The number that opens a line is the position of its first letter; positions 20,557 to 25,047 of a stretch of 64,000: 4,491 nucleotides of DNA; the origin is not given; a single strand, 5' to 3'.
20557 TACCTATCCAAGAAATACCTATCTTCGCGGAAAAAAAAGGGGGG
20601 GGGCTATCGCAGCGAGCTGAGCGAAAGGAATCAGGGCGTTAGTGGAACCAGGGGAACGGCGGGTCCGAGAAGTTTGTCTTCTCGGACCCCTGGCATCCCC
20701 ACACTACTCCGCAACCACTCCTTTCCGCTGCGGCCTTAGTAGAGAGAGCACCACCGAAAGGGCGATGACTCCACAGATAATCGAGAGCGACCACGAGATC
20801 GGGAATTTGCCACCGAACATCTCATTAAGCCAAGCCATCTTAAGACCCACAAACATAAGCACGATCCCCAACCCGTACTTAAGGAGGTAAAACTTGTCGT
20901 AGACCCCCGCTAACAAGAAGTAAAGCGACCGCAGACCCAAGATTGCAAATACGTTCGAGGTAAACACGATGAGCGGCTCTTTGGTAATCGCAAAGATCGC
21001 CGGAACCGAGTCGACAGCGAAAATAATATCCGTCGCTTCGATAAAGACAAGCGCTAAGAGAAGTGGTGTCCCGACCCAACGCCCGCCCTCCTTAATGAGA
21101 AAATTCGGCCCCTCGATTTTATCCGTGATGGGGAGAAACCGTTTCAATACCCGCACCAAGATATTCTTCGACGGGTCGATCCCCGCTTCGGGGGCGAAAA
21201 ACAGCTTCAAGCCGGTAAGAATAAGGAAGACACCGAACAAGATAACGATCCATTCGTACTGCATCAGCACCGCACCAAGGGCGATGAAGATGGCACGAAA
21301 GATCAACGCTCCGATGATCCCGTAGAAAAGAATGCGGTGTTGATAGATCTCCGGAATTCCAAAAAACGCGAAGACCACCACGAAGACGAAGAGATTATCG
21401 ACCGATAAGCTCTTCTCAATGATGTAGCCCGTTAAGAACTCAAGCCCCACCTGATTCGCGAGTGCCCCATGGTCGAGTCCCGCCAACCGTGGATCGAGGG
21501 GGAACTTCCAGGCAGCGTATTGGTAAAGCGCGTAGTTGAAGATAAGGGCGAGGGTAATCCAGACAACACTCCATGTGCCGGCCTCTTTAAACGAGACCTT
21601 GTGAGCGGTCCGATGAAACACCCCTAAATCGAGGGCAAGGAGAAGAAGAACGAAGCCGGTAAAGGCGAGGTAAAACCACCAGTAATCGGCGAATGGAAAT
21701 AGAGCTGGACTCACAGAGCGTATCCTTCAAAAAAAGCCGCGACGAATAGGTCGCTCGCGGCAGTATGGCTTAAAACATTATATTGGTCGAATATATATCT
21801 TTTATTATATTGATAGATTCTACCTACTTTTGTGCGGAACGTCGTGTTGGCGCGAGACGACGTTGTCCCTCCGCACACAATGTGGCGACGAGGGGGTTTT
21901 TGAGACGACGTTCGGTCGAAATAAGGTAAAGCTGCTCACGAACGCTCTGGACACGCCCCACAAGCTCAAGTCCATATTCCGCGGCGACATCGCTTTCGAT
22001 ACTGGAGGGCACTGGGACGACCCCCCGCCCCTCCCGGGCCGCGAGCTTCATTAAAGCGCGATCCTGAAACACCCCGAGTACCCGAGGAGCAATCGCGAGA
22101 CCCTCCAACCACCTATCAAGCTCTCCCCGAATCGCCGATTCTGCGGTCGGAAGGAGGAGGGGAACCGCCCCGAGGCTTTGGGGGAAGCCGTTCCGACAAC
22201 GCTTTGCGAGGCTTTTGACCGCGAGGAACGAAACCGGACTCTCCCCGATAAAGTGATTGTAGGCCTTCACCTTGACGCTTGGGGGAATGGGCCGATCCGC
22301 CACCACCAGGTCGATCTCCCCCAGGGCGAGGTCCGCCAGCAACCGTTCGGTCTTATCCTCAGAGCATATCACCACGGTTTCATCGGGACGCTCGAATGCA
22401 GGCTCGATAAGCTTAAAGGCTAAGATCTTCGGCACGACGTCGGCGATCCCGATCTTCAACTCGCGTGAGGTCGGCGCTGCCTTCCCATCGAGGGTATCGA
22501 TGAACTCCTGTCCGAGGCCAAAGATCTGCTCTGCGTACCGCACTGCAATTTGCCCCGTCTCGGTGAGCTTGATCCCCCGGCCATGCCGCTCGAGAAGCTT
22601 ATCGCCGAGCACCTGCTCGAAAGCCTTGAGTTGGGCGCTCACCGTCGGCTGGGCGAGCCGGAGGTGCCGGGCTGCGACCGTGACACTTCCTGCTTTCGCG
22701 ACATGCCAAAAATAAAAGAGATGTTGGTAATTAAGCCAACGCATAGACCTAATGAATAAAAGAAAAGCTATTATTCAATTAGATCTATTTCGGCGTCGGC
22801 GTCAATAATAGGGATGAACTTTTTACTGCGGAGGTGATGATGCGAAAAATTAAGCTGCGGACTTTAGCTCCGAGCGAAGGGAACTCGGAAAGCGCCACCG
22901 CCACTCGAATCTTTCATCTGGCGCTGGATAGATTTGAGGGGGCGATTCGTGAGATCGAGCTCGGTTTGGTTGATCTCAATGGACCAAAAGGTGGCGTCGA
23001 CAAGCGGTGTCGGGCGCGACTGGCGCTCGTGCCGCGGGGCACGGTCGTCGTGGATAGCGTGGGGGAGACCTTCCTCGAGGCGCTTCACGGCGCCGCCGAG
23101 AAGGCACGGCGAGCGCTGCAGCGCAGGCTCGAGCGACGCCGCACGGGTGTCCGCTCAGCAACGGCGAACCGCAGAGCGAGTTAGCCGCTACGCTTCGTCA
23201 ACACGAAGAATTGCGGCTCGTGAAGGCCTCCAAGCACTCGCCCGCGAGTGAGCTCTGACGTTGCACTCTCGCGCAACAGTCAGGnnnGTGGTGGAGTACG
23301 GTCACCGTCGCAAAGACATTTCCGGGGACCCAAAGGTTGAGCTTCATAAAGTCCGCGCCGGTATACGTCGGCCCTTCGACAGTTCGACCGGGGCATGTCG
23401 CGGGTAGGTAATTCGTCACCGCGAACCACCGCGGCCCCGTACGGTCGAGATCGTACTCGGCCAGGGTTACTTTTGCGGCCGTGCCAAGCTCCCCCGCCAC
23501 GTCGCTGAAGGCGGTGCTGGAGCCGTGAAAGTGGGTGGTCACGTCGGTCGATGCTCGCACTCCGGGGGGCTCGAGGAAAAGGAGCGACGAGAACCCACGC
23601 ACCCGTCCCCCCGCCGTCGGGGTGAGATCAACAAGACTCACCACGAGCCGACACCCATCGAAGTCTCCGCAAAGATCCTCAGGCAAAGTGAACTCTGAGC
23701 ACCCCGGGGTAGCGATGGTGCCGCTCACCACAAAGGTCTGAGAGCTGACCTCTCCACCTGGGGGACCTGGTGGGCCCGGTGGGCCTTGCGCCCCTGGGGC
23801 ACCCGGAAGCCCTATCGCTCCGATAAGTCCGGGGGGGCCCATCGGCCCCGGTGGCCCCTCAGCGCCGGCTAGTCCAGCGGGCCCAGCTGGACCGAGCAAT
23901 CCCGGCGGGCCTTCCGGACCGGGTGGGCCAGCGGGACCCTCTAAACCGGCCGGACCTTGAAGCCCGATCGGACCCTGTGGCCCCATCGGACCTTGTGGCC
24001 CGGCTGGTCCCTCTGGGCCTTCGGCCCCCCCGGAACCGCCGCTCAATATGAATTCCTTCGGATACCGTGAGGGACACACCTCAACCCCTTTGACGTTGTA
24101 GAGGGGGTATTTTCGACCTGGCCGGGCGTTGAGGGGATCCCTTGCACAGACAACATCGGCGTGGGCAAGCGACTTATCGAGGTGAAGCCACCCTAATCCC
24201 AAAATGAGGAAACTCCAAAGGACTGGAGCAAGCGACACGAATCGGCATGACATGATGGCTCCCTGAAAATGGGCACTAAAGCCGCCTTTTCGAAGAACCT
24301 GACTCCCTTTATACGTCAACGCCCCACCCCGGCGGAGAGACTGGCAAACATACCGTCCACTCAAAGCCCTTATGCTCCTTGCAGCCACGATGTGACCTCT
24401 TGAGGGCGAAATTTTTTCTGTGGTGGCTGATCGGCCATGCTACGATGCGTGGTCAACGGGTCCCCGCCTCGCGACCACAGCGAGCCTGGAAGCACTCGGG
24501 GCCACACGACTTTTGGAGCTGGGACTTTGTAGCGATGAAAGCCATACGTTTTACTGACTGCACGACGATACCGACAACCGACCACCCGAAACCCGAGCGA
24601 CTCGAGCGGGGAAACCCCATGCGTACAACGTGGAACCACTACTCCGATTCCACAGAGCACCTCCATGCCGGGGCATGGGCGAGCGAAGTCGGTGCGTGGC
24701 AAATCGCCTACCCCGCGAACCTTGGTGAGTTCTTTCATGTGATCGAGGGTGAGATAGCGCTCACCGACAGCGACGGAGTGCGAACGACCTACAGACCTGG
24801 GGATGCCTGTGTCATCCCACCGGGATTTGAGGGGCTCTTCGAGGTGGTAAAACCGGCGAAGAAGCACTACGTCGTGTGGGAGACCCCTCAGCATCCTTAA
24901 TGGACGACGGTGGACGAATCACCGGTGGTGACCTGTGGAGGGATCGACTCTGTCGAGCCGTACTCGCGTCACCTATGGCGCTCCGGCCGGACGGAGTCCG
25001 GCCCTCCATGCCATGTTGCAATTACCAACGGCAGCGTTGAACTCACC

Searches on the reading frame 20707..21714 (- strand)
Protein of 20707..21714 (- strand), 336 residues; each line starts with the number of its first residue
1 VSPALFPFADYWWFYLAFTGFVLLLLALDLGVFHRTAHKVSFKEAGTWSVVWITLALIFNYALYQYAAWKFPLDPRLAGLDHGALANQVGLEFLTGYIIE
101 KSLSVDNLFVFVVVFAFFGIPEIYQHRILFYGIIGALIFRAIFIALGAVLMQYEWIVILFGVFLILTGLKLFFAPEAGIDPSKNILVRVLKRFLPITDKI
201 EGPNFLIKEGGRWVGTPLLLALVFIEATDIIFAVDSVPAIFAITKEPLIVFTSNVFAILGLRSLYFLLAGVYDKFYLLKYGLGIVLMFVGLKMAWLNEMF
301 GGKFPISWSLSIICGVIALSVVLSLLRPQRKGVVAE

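Call 15: search_protein_families(library=pfam, proteins=[window:20707-21714:-], max_evalue=0.001)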
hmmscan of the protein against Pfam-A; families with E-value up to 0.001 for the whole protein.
window:20707-21714:- (336 aa): 1 family
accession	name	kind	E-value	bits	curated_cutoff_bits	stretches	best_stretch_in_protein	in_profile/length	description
PF03741.22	TerC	-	2.9e-49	167.7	27.8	1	94-294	1-175/178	Integral membrane protein TerC family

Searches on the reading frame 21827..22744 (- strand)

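Call 15: search_protein_families(library=pfam, proteins=[window:21827-22744:-], max_evalue=0.001)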
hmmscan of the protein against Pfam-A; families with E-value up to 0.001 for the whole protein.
window:21827-22744:- (306 aa): 2 families
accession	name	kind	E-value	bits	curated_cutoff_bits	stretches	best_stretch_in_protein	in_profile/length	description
PF00126.33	HTH_1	-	2.9e-19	69.2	26.6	1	7-65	2-60/60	Bacterial regulatory helix-turn-helix protein, lysR family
PF03466.25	LysR_substrate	-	8.9e-13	48.5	28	1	91-291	3-202/209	LysR substrate binding domain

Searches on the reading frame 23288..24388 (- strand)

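Call 15: search_protein_families(library=pfam, proteins=[window:23288-24388:-], max_evalue=0.001)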
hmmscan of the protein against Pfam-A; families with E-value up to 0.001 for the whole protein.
window:23288-24388:- (367 aa): 1 family
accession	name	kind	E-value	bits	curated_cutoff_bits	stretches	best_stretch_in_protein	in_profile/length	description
PF01391.23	Collagen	-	5e-13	49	27.2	2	154-211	1-58/60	Collagen triple helix repeat (20 copies)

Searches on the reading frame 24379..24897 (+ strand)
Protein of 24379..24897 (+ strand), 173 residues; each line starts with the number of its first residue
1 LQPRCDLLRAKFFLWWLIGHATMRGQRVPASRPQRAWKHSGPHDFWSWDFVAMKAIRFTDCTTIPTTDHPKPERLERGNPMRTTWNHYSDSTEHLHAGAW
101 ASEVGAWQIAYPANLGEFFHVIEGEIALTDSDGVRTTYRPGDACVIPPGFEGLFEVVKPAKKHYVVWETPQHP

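Call 15: search_protein_families(library=pfam, proteins=[window:24379-24897:+], max_evalue=0.001)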
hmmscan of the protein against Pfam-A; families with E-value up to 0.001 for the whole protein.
window:24379-24897:+ (173 aa): 2 families
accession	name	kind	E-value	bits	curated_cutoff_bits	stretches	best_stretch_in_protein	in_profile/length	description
PF05899.18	Cupin_3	-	1.3e-15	57.2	23.5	1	96-164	8-74/74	EutQ-like cupin domain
PF07883.17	Cupin_2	-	4.2e-07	30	27.2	1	117-149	20-51/70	Cupin domain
